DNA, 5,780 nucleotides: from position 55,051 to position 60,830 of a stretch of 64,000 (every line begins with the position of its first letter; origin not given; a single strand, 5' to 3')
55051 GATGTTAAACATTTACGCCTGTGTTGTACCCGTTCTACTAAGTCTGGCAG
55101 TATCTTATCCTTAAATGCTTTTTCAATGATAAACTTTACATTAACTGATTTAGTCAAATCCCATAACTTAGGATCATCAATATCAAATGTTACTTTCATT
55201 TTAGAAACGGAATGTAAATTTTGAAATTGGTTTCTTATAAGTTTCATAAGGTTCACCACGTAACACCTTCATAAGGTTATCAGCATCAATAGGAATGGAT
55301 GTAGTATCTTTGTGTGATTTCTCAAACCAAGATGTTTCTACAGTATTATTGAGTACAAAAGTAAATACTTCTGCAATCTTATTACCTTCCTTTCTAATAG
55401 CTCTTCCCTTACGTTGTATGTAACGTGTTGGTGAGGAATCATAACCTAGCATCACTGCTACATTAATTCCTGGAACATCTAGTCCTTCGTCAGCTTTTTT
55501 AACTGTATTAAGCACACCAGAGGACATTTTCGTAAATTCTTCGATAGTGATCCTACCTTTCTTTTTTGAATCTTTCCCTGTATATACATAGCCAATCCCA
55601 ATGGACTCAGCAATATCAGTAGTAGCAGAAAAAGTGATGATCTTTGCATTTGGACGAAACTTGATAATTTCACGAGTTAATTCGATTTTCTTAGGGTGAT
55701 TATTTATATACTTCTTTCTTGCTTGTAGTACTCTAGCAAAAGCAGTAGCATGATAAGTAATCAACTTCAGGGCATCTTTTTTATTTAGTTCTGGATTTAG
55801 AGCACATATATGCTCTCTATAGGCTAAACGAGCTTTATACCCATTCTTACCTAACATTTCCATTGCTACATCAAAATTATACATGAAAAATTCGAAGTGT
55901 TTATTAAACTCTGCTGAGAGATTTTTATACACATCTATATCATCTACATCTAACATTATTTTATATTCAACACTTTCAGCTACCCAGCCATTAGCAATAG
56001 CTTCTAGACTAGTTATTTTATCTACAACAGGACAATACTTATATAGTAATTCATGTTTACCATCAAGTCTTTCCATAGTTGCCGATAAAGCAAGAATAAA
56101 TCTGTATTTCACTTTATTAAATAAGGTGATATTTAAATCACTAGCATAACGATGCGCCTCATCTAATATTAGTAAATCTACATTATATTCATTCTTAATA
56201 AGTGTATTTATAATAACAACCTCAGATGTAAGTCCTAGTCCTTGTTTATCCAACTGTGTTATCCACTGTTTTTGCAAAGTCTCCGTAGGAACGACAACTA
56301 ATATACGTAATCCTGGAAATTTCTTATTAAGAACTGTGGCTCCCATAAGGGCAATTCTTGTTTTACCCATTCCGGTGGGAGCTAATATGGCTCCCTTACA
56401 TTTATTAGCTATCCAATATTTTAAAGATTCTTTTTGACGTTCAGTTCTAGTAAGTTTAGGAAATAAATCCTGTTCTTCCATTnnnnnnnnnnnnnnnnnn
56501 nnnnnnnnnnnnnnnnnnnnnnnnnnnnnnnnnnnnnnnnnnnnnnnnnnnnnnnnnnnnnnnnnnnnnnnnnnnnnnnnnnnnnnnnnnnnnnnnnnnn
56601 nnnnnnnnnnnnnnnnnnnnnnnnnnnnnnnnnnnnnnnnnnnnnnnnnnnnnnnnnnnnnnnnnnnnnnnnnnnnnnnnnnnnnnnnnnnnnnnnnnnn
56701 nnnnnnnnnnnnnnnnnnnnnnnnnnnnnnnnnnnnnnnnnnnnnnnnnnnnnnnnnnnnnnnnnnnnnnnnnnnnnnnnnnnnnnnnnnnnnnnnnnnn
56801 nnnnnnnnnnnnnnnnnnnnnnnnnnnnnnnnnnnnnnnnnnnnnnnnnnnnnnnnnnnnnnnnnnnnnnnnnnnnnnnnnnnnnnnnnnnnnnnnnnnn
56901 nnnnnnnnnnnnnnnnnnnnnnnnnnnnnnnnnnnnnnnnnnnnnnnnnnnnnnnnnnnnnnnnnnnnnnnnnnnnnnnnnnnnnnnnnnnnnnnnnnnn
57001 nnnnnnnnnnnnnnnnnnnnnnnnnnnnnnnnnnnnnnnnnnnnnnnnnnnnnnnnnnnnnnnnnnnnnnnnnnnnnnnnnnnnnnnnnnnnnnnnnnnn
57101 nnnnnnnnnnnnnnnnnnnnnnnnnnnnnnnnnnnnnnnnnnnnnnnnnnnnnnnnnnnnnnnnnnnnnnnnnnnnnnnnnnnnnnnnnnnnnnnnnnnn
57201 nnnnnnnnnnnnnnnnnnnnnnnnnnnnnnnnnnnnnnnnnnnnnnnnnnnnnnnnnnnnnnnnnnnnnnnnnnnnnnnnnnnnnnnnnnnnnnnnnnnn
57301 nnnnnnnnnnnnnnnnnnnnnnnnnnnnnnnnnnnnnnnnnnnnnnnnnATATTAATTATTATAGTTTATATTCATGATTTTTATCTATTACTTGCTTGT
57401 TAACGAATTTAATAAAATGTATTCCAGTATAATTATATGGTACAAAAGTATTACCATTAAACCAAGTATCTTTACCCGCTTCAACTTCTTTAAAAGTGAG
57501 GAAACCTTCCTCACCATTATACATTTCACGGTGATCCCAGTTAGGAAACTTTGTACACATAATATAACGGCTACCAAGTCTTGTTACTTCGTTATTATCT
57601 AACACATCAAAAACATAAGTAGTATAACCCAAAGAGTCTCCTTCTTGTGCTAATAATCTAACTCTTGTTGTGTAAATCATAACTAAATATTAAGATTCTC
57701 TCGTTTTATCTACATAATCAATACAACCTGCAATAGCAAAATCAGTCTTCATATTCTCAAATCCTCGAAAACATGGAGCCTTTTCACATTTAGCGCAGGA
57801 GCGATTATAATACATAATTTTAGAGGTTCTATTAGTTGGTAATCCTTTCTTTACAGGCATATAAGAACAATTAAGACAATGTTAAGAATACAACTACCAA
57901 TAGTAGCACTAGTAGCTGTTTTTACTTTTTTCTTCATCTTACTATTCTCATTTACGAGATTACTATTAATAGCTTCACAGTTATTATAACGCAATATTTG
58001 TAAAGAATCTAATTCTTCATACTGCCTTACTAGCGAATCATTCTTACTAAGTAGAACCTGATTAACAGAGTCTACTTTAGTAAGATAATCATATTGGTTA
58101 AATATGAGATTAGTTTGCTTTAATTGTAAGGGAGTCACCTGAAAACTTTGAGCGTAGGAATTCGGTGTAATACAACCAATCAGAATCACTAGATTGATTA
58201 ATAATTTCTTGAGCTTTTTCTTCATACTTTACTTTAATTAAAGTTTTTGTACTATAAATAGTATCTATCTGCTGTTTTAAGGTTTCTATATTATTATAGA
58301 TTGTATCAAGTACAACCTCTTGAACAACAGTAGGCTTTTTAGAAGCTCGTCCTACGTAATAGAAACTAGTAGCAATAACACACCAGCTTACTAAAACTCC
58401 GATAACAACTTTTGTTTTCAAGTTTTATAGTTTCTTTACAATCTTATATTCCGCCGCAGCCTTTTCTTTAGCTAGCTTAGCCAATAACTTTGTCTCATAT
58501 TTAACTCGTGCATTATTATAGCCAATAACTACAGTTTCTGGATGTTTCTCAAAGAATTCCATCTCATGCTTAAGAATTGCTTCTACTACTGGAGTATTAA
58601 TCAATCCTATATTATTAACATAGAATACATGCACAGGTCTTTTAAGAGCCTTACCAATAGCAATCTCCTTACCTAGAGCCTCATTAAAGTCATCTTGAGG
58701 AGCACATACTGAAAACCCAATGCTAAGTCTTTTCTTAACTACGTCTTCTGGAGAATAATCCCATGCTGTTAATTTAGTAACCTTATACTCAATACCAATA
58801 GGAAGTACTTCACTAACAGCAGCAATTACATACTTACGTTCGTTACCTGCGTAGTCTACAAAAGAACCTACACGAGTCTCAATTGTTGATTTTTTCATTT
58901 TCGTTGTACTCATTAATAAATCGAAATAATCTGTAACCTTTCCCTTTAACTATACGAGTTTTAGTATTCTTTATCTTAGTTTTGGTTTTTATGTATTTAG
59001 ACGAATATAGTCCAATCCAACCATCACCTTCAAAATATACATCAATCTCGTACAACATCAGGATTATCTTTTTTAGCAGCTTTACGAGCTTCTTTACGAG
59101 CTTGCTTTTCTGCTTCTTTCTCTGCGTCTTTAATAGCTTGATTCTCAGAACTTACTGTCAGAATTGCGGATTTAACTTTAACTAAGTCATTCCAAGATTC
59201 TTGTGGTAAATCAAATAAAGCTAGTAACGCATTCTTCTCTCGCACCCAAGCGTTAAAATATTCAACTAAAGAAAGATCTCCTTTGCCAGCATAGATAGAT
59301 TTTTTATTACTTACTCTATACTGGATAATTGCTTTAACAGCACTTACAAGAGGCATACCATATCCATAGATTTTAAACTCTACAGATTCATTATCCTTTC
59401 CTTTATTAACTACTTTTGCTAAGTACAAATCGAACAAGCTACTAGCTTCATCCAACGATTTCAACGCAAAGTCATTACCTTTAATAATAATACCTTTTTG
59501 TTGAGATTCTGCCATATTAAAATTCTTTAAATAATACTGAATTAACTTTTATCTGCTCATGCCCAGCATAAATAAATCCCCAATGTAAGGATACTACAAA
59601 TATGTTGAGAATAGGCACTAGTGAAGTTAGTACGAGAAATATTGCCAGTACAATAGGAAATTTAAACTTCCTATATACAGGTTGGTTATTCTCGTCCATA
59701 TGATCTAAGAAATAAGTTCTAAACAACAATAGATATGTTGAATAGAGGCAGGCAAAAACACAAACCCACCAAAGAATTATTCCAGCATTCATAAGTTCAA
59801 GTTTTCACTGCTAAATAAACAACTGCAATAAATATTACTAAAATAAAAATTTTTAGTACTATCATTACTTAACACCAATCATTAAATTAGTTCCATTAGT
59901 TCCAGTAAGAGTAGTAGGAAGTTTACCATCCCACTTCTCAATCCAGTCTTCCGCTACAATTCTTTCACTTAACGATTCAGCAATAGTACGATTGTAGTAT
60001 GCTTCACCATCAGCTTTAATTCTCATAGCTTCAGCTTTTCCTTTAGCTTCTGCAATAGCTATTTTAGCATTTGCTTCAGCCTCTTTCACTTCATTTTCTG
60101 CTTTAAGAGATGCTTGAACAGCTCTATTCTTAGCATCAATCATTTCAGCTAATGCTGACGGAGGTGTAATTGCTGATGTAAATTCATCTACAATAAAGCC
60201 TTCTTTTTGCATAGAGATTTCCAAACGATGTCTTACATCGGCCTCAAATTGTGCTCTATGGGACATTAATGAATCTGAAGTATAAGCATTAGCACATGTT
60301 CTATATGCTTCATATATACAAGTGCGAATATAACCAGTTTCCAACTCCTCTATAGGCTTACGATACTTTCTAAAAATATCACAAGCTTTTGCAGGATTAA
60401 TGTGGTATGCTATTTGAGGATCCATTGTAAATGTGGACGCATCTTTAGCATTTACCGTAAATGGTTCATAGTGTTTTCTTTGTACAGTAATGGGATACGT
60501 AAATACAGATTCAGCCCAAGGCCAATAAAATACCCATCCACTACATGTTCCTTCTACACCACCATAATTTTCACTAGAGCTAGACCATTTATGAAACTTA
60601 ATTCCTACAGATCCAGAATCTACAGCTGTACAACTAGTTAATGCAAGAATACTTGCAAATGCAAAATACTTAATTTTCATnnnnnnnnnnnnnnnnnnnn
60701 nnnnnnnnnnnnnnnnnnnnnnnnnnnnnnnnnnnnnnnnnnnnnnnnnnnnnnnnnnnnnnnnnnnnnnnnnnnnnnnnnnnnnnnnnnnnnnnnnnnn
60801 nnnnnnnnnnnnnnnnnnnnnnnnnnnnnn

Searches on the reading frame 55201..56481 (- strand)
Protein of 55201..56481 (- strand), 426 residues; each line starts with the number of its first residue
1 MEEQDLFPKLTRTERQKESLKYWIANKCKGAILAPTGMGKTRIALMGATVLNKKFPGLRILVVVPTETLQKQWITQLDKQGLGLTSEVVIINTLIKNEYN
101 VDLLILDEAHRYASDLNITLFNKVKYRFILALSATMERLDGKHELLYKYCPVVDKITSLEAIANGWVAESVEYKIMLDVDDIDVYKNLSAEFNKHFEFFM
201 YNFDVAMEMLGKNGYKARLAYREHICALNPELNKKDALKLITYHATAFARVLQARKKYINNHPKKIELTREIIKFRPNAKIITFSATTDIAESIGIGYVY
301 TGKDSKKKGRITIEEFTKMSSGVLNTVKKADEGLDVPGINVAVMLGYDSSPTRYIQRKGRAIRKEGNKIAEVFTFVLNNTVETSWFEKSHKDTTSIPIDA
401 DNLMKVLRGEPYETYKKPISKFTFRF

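Call 28: search_protein_families(library=pfam, proteins=[window:55201-56481:-], max_evalue=0.001)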
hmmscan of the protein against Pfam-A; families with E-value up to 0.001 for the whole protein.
window:55201-56481:- (426 aa): 5 families
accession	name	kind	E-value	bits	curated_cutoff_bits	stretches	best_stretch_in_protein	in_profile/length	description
PF04851.21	ResIII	-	4.6e-15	56.3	22.5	2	14-79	6-75/164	Type III restriction enzyme, res subunit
PF00270.35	DEAD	-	4e-13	49.9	26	1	14-83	2-71/167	DEAD/DEAH box helicase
PF00271.37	Helicase_C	-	1.7e-12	48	23.5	1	265-364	2-109/110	Helicase conserved C-terminal domain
PF16203.11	ERCC3_RAD25_C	-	0.00022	21.1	27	1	252-382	32-174/248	ERCC3/RAD25/XPB C-terminal helicase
PF00176.29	SNF2-rel_dom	-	0.00047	19.8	24.9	0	16-79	2-72/290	SNF2-related domain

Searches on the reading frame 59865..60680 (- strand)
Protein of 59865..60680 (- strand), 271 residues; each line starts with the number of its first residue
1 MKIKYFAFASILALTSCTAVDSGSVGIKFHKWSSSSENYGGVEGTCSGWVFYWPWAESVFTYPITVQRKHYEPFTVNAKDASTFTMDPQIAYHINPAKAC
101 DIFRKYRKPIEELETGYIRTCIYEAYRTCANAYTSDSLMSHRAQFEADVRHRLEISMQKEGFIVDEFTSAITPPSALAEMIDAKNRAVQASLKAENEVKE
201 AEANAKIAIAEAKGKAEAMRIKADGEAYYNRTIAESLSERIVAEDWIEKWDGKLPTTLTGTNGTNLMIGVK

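Call 28: search_protein_families(library=pfam, proteins=[window:59865-60680:-], max_evalue=0.001)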
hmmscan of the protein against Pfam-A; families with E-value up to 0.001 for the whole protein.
window:59865-60680:- (271 aa): 1 family
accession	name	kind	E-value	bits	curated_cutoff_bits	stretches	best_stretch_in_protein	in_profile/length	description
PF01145.31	Band_7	-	4.5e-18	66.3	23.6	1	38-203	13-174/176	SPFH domain / Band 7 family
